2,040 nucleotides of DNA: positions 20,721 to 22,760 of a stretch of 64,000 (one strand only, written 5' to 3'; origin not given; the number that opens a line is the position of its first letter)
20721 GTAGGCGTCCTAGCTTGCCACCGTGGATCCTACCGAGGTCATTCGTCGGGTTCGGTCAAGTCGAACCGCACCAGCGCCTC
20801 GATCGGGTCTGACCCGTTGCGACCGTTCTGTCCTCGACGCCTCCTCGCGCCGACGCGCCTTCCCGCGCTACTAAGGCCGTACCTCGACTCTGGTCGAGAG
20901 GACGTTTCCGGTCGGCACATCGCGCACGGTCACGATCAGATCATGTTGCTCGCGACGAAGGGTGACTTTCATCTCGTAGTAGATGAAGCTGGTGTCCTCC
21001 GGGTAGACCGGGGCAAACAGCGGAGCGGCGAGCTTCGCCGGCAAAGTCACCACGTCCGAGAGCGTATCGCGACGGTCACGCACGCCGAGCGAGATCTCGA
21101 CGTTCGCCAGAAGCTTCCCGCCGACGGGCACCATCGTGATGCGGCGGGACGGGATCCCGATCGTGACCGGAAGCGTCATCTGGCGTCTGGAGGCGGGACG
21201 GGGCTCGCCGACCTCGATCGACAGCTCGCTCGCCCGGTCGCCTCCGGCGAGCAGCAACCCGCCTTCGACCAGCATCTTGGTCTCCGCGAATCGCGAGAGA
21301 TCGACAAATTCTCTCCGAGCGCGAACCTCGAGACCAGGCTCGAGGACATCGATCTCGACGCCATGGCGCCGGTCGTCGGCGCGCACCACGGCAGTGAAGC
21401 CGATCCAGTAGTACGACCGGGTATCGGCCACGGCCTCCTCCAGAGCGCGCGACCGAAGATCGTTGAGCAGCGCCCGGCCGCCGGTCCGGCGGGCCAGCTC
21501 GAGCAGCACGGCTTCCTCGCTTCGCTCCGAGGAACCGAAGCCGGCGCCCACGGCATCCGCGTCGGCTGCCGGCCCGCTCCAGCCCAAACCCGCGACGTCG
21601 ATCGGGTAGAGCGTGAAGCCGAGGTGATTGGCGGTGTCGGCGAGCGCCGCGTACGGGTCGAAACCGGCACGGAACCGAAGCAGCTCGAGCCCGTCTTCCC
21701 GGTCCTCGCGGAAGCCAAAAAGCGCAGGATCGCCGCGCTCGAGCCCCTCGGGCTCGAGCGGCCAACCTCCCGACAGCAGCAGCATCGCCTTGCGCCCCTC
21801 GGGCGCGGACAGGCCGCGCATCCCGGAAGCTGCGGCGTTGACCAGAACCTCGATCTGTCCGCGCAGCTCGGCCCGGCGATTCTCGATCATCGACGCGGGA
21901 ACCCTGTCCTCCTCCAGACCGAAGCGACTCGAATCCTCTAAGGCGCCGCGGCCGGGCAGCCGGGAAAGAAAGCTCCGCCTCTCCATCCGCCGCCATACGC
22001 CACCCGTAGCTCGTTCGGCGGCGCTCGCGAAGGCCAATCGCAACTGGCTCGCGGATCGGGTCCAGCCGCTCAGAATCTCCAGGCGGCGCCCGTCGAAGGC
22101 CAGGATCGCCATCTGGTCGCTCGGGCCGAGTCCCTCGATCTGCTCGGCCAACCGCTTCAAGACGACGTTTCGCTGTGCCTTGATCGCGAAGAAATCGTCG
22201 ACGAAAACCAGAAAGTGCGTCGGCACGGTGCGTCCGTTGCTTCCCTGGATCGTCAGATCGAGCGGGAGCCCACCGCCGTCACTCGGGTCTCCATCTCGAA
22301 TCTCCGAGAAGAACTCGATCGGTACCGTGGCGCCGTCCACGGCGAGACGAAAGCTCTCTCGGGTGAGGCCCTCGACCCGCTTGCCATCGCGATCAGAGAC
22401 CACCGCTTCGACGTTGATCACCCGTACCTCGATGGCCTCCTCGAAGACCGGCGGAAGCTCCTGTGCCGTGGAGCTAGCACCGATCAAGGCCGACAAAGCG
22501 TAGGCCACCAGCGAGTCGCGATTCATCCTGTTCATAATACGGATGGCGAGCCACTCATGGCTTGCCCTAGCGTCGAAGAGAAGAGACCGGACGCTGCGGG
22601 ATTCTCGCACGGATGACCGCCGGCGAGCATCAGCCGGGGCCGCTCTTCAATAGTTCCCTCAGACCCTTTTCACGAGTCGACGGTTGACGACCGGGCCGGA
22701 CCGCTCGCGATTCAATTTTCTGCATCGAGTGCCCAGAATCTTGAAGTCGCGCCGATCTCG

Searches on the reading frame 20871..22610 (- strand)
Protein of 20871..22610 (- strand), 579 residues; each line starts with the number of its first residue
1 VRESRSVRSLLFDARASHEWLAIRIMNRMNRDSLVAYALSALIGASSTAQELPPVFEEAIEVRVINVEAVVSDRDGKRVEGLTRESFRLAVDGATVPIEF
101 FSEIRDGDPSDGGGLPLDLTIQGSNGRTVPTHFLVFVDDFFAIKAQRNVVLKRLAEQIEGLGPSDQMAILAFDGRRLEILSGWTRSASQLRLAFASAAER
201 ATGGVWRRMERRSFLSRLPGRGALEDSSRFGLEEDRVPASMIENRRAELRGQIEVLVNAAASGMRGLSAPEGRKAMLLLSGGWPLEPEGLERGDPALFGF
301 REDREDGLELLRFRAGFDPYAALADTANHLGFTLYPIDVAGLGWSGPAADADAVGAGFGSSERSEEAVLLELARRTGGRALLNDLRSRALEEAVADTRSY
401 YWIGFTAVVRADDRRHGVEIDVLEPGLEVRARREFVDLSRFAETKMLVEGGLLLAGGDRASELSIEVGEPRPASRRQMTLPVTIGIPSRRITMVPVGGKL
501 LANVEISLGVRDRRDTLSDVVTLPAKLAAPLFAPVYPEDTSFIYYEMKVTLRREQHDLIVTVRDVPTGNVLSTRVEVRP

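Call 33: search_protein_families(library=ncbifam, proteins=[window:20871-22610:-], max_evalue=1e-12)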
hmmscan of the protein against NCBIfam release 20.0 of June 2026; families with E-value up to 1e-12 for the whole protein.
window:20871-22610:- (579 aa): 1 family
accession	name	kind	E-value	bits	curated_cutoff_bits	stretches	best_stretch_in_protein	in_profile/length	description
TIGR03436.1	acidobact_VWFA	subfamily_domain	2.5e-35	122.5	81.25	1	60-434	5-320/324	VWA domain-containing protein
